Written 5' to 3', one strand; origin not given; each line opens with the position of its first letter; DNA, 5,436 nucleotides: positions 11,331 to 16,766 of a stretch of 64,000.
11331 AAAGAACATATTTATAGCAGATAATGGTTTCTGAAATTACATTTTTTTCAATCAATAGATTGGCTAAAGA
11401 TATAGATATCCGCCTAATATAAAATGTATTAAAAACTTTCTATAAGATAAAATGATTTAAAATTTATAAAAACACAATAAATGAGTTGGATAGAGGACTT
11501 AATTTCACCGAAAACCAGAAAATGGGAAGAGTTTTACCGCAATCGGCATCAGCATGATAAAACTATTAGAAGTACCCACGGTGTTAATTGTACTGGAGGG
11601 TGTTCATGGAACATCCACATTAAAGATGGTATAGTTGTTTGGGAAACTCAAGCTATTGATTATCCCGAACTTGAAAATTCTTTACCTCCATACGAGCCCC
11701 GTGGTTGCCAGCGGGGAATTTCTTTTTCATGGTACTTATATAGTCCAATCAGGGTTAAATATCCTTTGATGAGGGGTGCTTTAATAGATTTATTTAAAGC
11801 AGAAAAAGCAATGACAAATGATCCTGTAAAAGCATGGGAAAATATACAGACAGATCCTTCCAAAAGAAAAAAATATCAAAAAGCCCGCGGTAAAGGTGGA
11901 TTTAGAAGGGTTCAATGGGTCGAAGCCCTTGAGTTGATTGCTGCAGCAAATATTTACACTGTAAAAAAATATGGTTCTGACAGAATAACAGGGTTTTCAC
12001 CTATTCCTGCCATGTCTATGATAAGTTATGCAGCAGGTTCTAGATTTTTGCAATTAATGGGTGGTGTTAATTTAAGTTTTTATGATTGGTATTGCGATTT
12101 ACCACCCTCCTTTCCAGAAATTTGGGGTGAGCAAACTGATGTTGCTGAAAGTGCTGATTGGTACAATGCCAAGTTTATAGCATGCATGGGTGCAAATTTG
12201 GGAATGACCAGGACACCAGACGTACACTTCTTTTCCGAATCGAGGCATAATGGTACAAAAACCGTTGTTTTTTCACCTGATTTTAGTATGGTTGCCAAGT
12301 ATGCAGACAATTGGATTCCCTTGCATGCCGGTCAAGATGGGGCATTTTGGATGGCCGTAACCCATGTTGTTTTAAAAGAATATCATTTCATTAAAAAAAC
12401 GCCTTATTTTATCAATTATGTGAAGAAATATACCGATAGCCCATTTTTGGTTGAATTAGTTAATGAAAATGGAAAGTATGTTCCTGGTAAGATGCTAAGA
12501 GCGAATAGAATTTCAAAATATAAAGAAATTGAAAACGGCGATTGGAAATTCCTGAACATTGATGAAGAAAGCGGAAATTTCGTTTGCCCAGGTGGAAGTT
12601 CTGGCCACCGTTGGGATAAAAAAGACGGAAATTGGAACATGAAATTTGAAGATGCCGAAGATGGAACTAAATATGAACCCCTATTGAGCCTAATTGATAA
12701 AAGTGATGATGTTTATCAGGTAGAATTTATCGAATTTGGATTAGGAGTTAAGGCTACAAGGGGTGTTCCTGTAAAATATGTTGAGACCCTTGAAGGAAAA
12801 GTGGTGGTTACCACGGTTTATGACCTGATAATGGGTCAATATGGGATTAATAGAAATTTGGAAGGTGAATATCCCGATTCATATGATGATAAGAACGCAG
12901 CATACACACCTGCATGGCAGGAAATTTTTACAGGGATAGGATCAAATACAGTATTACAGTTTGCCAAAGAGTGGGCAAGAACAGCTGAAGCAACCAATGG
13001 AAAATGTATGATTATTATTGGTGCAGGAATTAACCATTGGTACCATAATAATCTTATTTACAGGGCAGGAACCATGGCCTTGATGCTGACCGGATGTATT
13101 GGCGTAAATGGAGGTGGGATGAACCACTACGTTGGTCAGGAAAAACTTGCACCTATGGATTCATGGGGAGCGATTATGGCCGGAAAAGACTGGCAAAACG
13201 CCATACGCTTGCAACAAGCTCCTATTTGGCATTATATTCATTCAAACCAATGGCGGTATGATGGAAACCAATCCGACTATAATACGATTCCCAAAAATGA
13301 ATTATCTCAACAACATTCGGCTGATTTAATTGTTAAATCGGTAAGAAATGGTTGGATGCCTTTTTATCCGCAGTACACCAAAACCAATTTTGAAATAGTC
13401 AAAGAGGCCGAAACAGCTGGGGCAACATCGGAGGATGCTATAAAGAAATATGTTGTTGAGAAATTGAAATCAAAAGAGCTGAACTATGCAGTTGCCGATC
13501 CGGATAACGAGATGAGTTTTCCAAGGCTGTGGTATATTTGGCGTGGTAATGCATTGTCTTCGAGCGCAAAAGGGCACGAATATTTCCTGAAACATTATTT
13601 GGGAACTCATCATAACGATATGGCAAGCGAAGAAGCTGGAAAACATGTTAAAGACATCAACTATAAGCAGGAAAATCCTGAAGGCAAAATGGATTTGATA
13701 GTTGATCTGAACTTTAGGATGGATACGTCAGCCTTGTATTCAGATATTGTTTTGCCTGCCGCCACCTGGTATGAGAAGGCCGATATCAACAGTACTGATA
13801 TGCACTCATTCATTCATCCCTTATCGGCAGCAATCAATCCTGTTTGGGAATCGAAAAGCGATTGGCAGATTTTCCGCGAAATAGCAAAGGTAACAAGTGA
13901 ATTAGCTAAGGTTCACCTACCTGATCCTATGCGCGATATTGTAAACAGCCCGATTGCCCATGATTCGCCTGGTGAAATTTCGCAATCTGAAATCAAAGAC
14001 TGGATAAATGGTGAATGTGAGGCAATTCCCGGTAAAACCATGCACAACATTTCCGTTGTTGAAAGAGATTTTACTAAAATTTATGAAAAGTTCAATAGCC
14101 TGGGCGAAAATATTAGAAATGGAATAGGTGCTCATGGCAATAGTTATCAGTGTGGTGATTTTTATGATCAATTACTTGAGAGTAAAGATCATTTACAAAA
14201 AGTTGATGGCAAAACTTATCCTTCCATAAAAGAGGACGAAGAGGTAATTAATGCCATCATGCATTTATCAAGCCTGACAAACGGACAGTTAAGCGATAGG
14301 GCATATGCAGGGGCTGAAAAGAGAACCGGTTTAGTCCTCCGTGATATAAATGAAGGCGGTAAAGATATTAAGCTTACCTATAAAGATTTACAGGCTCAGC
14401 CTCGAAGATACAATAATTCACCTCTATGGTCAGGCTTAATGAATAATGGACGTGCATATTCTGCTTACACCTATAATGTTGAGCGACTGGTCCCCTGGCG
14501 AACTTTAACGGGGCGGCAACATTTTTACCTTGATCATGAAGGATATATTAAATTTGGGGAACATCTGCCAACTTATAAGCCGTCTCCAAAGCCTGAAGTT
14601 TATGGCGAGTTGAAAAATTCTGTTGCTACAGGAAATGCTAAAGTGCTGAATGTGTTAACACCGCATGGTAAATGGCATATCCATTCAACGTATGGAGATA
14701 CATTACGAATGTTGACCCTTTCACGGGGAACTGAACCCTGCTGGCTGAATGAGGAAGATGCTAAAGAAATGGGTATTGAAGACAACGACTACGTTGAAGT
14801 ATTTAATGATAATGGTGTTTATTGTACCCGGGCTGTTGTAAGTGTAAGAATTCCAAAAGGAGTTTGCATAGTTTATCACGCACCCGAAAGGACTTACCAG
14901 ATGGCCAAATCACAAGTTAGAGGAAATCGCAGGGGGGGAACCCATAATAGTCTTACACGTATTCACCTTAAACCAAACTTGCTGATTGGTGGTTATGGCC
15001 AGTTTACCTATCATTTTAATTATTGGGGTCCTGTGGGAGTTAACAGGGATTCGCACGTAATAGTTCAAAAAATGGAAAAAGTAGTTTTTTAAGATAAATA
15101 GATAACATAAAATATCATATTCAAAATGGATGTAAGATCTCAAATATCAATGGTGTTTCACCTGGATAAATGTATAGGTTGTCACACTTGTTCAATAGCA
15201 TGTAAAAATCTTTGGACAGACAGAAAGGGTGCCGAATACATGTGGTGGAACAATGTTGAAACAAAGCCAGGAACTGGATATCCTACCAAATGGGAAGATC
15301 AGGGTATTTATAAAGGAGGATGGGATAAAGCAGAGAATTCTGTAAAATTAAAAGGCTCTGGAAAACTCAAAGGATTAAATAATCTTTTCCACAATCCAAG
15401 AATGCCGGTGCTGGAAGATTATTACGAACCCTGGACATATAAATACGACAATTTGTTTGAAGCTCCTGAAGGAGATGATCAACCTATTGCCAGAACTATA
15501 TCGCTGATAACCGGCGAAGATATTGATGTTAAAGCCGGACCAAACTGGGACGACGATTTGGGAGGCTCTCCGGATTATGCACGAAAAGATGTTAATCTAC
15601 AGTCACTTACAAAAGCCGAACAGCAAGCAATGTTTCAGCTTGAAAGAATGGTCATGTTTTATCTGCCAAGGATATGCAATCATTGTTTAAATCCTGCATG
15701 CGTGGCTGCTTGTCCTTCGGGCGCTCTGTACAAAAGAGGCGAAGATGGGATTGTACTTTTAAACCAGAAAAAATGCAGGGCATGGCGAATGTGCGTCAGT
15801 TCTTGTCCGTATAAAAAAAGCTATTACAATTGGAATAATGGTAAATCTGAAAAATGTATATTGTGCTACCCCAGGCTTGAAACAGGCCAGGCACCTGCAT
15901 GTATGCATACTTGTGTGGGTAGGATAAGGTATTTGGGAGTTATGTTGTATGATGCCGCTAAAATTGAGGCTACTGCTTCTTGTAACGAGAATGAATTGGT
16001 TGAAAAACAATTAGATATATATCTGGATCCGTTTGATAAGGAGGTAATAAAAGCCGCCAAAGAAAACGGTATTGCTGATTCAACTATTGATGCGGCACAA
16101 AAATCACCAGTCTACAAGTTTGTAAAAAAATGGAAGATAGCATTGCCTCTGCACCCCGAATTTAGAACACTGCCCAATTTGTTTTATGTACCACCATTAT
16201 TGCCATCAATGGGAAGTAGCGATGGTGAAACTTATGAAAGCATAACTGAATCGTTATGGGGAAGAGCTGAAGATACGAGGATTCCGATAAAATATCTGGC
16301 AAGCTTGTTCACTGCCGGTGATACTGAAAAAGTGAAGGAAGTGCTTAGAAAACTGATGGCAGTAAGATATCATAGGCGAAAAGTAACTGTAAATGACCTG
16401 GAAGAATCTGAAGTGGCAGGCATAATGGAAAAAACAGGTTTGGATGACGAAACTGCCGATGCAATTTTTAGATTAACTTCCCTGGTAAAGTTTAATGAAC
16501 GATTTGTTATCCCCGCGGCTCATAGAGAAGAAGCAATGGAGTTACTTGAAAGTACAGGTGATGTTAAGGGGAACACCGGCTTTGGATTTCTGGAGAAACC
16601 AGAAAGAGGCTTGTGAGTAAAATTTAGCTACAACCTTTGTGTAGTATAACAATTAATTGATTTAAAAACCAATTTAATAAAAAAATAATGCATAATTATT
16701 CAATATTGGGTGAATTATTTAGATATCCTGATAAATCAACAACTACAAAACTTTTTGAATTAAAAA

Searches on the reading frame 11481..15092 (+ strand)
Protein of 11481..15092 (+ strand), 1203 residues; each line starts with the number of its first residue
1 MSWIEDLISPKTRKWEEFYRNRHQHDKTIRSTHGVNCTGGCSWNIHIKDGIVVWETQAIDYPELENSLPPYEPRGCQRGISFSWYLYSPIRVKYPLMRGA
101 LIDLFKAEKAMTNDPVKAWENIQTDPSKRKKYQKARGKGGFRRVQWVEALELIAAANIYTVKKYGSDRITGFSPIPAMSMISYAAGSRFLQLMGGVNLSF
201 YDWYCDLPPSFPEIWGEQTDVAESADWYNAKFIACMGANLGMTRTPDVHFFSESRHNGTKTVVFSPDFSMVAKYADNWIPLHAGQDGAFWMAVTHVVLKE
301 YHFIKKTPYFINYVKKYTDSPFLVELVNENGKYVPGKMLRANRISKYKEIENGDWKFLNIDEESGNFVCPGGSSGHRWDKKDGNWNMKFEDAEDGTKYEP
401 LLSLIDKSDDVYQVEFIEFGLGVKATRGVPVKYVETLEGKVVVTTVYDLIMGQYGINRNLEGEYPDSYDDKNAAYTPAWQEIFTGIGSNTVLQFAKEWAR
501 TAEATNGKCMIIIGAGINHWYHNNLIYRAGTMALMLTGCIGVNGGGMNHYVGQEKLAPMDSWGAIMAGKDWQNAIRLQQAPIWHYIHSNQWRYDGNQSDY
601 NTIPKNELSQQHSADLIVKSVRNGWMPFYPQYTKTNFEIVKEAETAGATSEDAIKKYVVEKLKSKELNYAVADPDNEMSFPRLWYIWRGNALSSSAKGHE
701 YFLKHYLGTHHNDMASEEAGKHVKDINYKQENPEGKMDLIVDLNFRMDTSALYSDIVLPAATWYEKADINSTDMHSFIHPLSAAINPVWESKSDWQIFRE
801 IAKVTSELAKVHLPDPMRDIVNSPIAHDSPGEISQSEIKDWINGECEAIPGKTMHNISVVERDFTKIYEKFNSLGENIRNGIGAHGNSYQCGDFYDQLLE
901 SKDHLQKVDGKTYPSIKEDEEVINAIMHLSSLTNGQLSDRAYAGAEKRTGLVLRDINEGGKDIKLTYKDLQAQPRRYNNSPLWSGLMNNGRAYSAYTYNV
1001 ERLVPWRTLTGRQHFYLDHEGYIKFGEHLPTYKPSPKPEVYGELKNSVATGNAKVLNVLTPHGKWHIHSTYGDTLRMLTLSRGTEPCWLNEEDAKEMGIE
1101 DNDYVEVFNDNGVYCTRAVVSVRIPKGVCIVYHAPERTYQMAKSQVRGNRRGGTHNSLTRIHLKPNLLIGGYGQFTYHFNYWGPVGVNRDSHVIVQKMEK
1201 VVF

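Call 19: search_protein_families(library=pfam, proteins=[window:11481-15092:+], max_evalue=0.001)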
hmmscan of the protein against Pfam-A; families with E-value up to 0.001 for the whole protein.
window:11481-15092:+ (1203 aa): 2 families
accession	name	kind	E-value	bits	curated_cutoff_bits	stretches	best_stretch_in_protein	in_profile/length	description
PF00384.28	Molybdopterin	-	3.3e-61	207.7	24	1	91-804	1-353/353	Molybdopterin oxidoreductase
PF01568.27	Molydop_binding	-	5.2e-19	68.8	26.8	1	1057-1165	2-99/110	Molydopterin dinucleotide binding domain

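Call 85: search_protein_families(library=ncbifam, proteins=[window:11481-15092:+], max_evalue=0.001)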
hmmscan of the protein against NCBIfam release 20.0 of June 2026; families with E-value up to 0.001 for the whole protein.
window:11481-15092:+ (1203 aa): 19 families
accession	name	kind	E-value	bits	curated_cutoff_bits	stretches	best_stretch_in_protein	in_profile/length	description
TIGR01580.1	narG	equivalog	0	1447.6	1084.15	1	11-1201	27-1231/1235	nitrate reductase subunit alpha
TIGR03479.1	DMSO_red_II_alp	subfamily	2.8e-178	594.9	984.75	5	135-380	130-358/913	molybdopterin-dependent oxidoreductase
NF042978.1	EthbenzDh_ebdA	equivalog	3.5e-55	187.3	2000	4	133-336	150-345/977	ethylbenzene dehydrogenase subunit alpha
TIGR02166.1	dmsA_ynfE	subfamily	3.7e-53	180.7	777.7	5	135-302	114-289/794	DMSO/selenate family reductase complex A subunit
NF041884.1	selenate_YnfF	exception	6.8e-32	110.2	1650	4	134-317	114-302/798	selenate/tellurate reductase subunit YnfF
NF011566.1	PRK14990.1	exception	1e-31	109.7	1600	3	132-320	126-325/814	dimethylsulfoxide reductase subunit A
NF041885.1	selenate_YnfE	exception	1.8e-31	108.8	1675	2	134-320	117-312/805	selenate/tellurate reductase subunit YnfE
TIGR01591.1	Fdh-alpha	equivalog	1.6e-30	105.9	666.25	2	118-303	44-229/672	formate dehydrogenase subunit alpha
TIGR00509.1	bisC_fam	subfamily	8.9e-29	100.3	1017.55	2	1043-1160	614-731/772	molybdopterin guanine dinucleotide-containing S/N-oxide reductase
NF012032.0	PRK15488.1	equivalog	3.3e-25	88.2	694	2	134-318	107-281/759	thiosulfate reductase PhsA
NF011682.0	PRK15102.1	equivalog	4.6e-23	81.2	909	2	724-805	486-568/829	trimethylamine-N-oxide reductase TorA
TIGR02164.1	torA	equivalog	8.6e-22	77.1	1465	2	732-804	489-563/824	trimethylamine-N-oxide reductase TorA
TIGR01553.1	formate-DH-alph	equivalog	1.1e-13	49.9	814.2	1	223-336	215-319/1009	formate dehydrogenase-N subunit alpha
NF041513.1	formate_DH_Act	exception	2.8e-09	35.3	1400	1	224-325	207-302/1067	formate dehydrogenase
NF047855.1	AssmNtatRedNasC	equivalog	2.9e-09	35.7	1100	0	736-806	436-505/708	assimilatory nitrate reductase catalytic subunit NasC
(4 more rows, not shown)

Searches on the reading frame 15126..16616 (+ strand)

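Call 19: search_protein_families(library=pfam, proteins=[window:15126-16616:+], max_evalue=0.001)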
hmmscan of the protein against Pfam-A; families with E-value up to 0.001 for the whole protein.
window:15126-16616:+ (496 aa): 8 families
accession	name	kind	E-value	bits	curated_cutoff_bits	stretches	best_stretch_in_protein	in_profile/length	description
PF13247.11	Fer4_11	-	3.8e-36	123.7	26.2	1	176-272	2-99/100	4Fe-4S dicluster domain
PF14711.11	Nitr_red_bet_C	-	2.4e-17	62.8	27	1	373-431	16-74/81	Respiratory nitrate reductase beta C-terminal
PF13237.11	Fer4_10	-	3e-12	46.7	25.5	1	179-228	4-53/53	4Fe-4S dicluster domain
PF12838.12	Fer4_7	-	5.2e-08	33.7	27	1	184-230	2-51/52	4Fe-4S dicluster domain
PF12797.12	Fer4_2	-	7.7e-06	26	24.5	1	9-27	3-21/22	4Fe-4S binding domain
PF13187.11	Fer4_9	-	0.00019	21.8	27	0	184-230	2-50/52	4Fe-4S dicluster domain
PF00037.32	Fer4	-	0.00037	20.6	21.1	0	10-26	2-18/24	4Fe-4S binding domain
PF12837.12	Fer4_6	-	0.00065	20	25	0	182-201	7-24/24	4Fe-4S binding domain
